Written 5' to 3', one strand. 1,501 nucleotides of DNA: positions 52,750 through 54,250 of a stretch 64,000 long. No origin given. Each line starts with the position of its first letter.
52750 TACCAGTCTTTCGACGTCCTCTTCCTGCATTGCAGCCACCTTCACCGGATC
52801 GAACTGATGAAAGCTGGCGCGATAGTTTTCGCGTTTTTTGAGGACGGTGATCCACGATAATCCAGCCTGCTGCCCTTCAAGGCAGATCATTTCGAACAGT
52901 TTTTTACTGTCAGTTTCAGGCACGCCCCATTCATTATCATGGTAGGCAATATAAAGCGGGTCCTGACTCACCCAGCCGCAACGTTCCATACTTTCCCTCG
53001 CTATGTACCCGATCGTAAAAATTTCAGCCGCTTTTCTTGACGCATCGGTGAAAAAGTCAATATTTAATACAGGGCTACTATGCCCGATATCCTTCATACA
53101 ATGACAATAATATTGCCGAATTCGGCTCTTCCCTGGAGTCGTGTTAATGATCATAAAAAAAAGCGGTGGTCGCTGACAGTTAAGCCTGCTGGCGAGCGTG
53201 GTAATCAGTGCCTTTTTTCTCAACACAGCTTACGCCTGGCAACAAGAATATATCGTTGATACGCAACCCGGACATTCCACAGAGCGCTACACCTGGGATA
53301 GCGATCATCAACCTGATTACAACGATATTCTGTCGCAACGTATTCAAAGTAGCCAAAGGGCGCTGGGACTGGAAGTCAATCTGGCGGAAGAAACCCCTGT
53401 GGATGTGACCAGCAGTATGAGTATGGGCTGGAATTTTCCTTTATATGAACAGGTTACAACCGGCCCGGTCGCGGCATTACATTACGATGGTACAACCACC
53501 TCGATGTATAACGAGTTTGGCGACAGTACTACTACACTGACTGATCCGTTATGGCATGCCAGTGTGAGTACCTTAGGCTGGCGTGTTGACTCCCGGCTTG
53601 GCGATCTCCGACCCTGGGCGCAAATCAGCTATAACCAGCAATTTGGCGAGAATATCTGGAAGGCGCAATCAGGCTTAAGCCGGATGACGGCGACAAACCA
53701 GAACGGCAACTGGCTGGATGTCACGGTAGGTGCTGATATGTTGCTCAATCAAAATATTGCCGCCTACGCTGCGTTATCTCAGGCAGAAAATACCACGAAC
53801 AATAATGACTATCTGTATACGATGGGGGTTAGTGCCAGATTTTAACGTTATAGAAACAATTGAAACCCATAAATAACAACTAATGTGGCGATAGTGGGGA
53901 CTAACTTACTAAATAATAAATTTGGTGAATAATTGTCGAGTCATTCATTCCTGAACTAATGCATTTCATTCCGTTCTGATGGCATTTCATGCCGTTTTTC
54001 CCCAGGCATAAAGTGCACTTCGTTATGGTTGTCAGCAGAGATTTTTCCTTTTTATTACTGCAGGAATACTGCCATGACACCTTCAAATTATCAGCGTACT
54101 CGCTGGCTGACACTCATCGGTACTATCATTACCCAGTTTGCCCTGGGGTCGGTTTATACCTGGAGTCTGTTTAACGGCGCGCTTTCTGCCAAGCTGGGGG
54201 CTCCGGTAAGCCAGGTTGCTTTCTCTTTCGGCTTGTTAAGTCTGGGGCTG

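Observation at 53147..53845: In-frame TGA at codon 10 of yhjY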

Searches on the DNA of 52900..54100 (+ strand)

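Call 4: search_dna_similar(query=window:53000-53900:+, collection=ecoli_genomes, mode=near, max_rows=40, rows=spread)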
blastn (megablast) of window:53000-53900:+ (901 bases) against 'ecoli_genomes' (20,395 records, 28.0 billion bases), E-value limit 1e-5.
Records with a match: 5422; places in all: 5430; records where one place covers at least 80% of the query: 5416.
Genomes with a match: 5422 of 5426; with a place that covers at least 80% of the query: 5416. Places per genome that has any: lowest 1, median 1, highest 2. On chromosomes: 5430 places; on plasmids: 0.
Best place of each record, by identity: >=99% 8; 95-99% 5411; 90-95% 3.
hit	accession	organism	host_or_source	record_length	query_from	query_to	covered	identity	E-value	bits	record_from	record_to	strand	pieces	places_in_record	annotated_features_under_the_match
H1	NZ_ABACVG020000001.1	Escherichia coli strain 2020CK-00188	Homo sapiens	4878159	1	901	100%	99.8%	0e+0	1653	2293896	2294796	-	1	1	yhjY: autotransporter outer membrane beta-barrel domain-containing protein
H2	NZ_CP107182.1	Escherichia coli strain R4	human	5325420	1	901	100%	97.4%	0e+0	1537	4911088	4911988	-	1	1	yhjY: autotransporter outer membrane beta-barrel domain-containing protein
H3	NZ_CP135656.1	Escherichia coli strain TUM11356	missing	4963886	1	901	100%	97.4%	0e+0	1537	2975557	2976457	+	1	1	yhjY: autotransporter outer membrane beta-barrel domain-containing protein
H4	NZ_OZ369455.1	Escherichia coli strain Esc24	not applicable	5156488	1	901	100%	97.4%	0e+0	1537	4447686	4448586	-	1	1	yhjY: autotransporter outer membrane beta-barrel domain-containing protein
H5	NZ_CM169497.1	Escherichia coli strain EC04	Homo sapiens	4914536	1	901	100%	97.4%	0e+0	1537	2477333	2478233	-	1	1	yhjY: autotransporter outer membrane beta-barrel domain-containing protein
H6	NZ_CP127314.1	Escherichia coli strain C25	Bos taurus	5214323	1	901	100%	97.2%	0e+0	1526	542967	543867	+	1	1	yhjY: autotransporter outer membrane beta-barrel domain-containing protein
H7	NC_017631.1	Escherichia coli ABU 83972 strain ABU 83972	Homo sapiens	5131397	1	901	100%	97.1%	0e+0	1520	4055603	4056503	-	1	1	yhjY: autotransporter domain-containing protein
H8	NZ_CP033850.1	Escherichia coli strain FDAARGOS_497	Homo sapiens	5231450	1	901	100%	97.0%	0e+0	1515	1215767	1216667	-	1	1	yhjY: autotransporter outer membrane beta-barrel domain-containing protein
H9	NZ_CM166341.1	Escherichia coli strain CH10508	Homo sapiens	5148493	1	901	100%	97.0%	0e+0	1515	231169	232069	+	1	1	yhjY: autotransporter outer membrane beta-barrel domain-containing protein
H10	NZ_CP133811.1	Escherichia coli strain EC2001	food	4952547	1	899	100%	96.6%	0e+0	1489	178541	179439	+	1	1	yhjY: autotransporter outer membrane beta-barrel domain-containing protein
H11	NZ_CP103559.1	Escherichia coli strain 3059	Homo sapiens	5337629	1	899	100%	96.4%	0e+0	1483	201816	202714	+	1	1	yhjY: autotransporter outer membrane beta-barrel domain-containing protein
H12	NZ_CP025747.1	Escherichia coli strain ML35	missing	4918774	1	899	100%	96.3%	0e+0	1478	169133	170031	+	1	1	yhjY: autotransporter outer membrane beta-barrel domain-containing protein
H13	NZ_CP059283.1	Escherichia coli strain SY3626_hybrid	chicken meat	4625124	1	899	100%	96.3%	0e+0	1478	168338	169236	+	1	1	yhjY: autotransporter outer membrane beta-barrel domain-containing protein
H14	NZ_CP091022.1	Escherichia coli strain STEC276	cattle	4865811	1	899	100%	96.3%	0e+0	1478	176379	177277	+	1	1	yhjY: autotransporter outer membrane beta-barrel domain-containing protein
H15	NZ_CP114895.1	Escherichia coli strain CM56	not applicable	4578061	1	899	100%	96.3%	0e+0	1478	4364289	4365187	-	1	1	yhjY: autotransporter outer membrane beta-barrel domain-containing protein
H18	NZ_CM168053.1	Escherichia coli strain MC4100_0.05L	MHBCA broth culture with 0.05 uM BLOR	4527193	1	899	100%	96.3%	0e+0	1478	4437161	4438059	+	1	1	yhjY: autotransporter outer membrane beta-barrel domain-containing protein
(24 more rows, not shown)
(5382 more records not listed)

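Call 5: get_annotated_region(hit=H1, flank=1500)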
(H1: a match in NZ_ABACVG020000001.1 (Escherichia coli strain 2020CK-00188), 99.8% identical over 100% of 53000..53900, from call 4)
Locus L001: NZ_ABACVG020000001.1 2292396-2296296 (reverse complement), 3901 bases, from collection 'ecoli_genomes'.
description: Escherichia coli strain 2020CK-00188 chromosome, whole genome shotgun sequence
organism: Escherichia coli strain 2020CK-00188 (NCBI taxid 562)
replicon: chromosome; assembly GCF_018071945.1
host: Homo sapiens; source: Rectal Swab; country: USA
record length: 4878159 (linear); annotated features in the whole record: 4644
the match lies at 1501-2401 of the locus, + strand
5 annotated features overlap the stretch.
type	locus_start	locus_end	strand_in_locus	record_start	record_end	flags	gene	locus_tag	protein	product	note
CDS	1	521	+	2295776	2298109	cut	bisC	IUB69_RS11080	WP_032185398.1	biotin sulfoxide reductase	-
CDS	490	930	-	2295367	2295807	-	yiaC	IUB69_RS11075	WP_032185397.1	N-acetyltransferase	-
CDS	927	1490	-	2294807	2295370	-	tag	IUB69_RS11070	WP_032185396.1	DNA-3-methyladenine glycosylase I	-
CDS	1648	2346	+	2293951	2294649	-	yhjY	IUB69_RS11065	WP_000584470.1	autotransporter outer membrane beta-barrel domain-containing protein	-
CDS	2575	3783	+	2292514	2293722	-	yhjX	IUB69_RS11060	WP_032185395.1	MFS transporter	-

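Call 6: get_annotated_region(hit=H18, flank=1500)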
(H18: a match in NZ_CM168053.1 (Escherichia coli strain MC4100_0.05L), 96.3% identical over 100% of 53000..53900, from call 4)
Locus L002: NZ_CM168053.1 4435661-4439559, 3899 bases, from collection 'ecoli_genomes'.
description: Escherichia coli strain MC4100_0.05L chromosome, whole genome shotgun sequence
organism: Escherichia coli strain MC4100_0.05L (NCBI taxid 562)
replicon: chromosome; assembly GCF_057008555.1
host: -; source: MHBCA broth culture with 0.05 uM BLOR; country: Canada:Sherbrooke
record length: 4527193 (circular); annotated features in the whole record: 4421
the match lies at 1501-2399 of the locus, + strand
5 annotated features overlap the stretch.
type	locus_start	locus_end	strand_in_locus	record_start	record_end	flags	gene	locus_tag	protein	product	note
CDS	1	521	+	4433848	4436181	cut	bisC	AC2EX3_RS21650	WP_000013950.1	biotin sulfoxide reductase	-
CDS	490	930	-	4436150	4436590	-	yiaC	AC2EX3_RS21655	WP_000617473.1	N-acetyltransferase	-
CDS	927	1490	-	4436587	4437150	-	tag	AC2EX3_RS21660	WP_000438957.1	DNA-3-methyladenine glycosylase I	-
CDS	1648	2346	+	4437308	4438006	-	yhjY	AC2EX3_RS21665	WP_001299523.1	autotransporter outer membrane beta-barrel domain-containing protein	-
CDS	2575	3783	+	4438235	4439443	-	yhjX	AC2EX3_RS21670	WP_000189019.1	L-lactate MFS transporter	-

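Call 7: get_annotated_region(hit=H2, flank=1500)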
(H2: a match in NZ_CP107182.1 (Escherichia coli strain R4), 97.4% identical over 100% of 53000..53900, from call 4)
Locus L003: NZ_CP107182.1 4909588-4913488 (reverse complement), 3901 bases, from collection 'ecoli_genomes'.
description: Escherichia coli strain R4 chromosome, complete genome
organism: Escherichia coli strain R4 (NCBI taxid 562)
replicon: chromosome; assembly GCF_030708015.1
host: -; source: human; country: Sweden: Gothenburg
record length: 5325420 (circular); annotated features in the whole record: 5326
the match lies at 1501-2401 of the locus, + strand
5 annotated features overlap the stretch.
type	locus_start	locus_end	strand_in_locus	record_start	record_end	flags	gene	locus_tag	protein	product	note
CDS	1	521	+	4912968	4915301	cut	bisC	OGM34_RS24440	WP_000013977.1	biotin sulfoxide reductase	-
CDS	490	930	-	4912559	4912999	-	yiaC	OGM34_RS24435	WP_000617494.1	N-acetyltransferase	-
CDS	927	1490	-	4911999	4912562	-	tag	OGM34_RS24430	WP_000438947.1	DNA-3-methyladenine glycosylase I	-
CDS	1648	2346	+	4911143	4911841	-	yhjY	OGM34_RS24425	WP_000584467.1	autotransporter outer membrane beta-barrel domain-containing protein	-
CDS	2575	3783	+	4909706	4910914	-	yhjX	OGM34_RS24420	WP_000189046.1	L-lactate MFS transporter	-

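Call 10: search_dna_similar(query=window:53140-53212:+, collection=ecoli_genomes, mode=near, max_rows=30, rows=best)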
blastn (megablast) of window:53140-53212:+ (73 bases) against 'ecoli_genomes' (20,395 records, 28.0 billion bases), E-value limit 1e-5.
Records with a match: 3000; places in all: 3000; records where one place covers at least 80% of the query: 3000.
Genomes with a match: 3000 of 5426; with a place that covers at least 80% of the query: 3000. Places per genome that has any: lowest 1, median 1, highest 1. On chromosomes: 3000 places; on plasmids: 0.
Best place of each record, by identity: 95-99% 2996; 90-95% 4.
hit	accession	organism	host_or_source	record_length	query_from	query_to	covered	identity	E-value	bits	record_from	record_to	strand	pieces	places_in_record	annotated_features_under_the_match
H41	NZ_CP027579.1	Escherichia coli strain 2013C-4282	Homo sapiens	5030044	1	73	100%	98.6%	7e-28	130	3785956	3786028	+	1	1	yhjY: autotransporter outer membrane beta-barrel domain-containing protein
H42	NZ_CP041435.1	Escherichia coli strain STEC309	patient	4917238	1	73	100%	98.6%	7e-28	130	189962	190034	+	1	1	yhjY: autotransporter outer membrane beta-barrel domain-containing protein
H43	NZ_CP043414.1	Escherichia coli strain EC42405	bovine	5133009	1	73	100%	98.6%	7e-28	130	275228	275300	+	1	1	yhjY: autotransporter outer membrane beta-barrel domain-containing protein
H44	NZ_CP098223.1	Escherichia coli strain Z0117EC0005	Canis lupus familiaris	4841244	1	73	100%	98.6%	7e-28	130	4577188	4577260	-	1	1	yhjY: autotransporter outer membrane beta-barrel domain-containing protein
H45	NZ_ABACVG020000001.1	Escherichia coli strain 2020CK-00188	Homo sapiens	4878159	1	73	100%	98.6%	7e-28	130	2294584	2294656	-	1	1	yhjY: autotransporter outer membrane beta-barrel domain-containing protein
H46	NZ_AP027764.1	Escherichia coli strain 2017-02-2CC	Homo sapiens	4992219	1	73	100%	98.6%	7e-28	130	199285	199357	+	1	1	yhjY: autotransporter outer membrane beta-barrel domain-containing protein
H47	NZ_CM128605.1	Escherichia coli strain E200086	Homo sapiens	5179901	1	73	100%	98.6%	7e-28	130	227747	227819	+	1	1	yhjY: autotransporter outer membrane beta-barrel domain-containing protein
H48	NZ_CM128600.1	Escherichia coli strain E400634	Homo sapiens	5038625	1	73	100%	98.6%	7e-28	130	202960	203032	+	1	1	yhjY: autotransporter outer membrane beta-barrel domain-containing protein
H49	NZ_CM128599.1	Escherichia coli strain E500002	Homo sapiens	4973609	1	73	100%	98.6%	7e-28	130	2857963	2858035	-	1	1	yhjY: autotransporter outer membrane beta-barrel domain-containing protein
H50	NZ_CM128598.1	Escherichia coli strain E600003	Homo sapiens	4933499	1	73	100%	98.6%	7e-28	130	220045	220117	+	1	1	yhjY: autotransporter outer membrane beta-barrel domain-containing protein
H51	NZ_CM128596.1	Escherichia coli strain 100117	Homo sapiens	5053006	1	73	100%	98.6%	7e-28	130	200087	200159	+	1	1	yhjY: autotransporter outer membrane beta-barrel domain-containing protein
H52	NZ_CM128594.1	Escherichia coli strain 100248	Homo sapiens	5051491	1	73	100%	98.6%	7e-28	130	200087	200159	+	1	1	yhjY: autotransporter outer membrane beta-barrel domain-containing protein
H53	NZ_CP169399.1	Escherichia coli strain MFDS1022581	Animal source foods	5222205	1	73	100%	98.6%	7e-28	130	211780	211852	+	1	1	yhjY: autotransporter outer membrane beta-barrel domain-containing protein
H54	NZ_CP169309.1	Escherichia coli strain MFDS1019527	cattle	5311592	1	73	100%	98.6%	7e-28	130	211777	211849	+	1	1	yhjY: autotransporter outer membrane beta-barrel domain-containing protein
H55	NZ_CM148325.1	Escherichia coli strain 24A16CRGN010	Homo sapiens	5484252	1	73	100%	98.6%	7e-28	130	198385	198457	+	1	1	yhjY: autotransporter outer membrane beta-barrel domain-containing protein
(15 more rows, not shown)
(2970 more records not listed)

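Call 22: search_rna_families(source=window, start=52900, end=54100, threshold=evalue, max_evalue=10)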
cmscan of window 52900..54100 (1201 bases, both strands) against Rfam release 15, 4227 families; matches with E-value up to 10: 2.
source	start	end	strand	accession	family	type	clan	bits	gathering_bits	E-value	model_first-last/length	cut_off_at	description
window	53049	53128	-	RF00438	SNORA33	Gene; snRNA; snoRNA; HACA-box;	-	20.9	74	1.7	1-130/130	no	Small nucleolar RNA SNORA33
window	54004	54075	+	RF03151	cyano-S1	Cis-reg; leader;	-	15.7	39.9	8.3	1-81/81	no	Cyanobacterial ribosomal protein S1 leader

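Call 26: search_dna_similar(query=window:53120-53179:+, collection=ecoli_genomes, mode=near, max_rows=8, rows=best)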
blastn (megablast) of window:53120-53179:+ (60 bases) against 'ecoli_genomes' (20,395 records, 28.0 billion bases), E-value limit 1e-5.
Records with a match: 5361; places in all: 5362; records where one place covers at least 80% of the query: 5361.
Genomes with a match: 5361 of 5426; with a place that covers at least 80% of the query: 5361. Places per genome that has any: lowest 1, median 1, highest 2. On chromosomes: 5362 places; on plasmids: 0.
Best place of each record, by identity: >=99% 7; 95-99% 5352; 90-95% 2.
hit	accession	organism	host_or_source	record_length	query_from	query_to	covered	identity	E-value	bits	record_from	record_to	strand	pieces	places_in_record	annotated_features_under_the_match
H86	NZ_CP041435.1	Escherichia coli strain STEC309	patient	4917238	1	60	100%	100.0%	2e-22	111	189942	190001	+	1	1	none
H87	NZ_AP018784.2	Escherichia coli strain SK1144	-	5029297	1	60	100%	98.3%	8e-21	106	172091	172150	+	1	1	yhjY: autotransporter outer membrane beta-barrel domain-containing protein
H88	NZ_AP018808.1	Escherichia coli strain E2865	Bos taurus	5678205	1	60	100%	98.3%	8e-21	106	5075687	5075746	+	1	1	yhjY: autotransporter outer membrane beta-barrel domain-containing protein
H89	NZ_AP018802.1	Escherichia coli strain E2863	Bos taurus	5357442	1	60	100%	98.3%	8e-21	106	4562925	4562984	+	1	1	yhjY: autotransporter outer membrane beta-barrel domain-containing protein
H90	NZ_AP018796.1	Escherichia coli strain E2855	Bos taurus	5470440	1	60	100%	98.3%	8e-21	106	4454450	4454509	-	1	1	yhjY: autotransporter outer membrane beta-barrel domain-containing protein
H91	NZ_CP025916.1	Escherichia coli strain 120899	Homo sapiens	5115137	1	60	100%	98.3%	8e-21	106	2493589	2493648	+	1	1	yhjY: autotransporter outer membrane beta-barrel domain-containing protein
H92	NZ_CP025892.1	Escherichia coli strain 503025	Homo sapiens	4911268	1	60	100%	98.3%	8e-21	106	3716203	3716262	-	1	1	yhjY: autotransporter outer membrane beta-barrel domain-containing protein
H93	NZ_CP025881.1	Escherichia coli strain 503440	Homo sapiens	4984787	1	60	100%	98.3%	8e-21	106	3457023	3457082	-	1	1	yhjY: autotransporter outer membrane beta-barrel domain-containing protein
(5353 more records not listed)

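Call 27: get_annotated_region(hit=H86, flank=2000)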
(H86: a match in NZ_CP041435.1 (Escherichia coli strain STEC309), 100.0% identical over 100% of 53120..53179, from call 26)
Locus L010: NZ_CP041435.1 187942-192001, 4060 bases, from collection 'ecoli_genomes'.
description: Escherichia coli strain STEC309 chromosome, complete genome
organism: Escherichia coli strain STEC309 (NCBI taxid 562)
replicon: chromosome; assembly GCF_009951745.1
host: -; source: patient; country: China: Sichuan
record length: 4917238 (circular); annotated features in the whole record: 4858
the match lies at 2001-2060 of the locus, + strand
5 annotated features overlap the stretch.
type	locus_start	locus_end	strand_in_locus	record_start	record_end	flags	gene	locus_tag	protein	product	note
CDS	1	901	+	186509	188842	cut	bisC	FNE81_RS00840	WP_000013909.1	biotin sulfoxide reductase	-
CDS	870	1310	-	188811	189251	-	yiaC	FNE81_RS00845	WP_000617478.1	N-acetyltransferase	-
CDS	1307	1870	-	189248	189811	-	tag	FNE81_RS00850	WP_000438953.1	DNA-3-methyladenine glycosylase I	-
CDS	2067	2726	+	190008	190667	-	yhjY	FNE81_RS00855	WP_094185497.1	autotransporter outer membrane beta-barrel domain-containing protein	-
CDS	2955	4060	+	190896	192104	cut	yhjX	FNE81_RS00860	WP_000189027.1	L-lactate MFS transporter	-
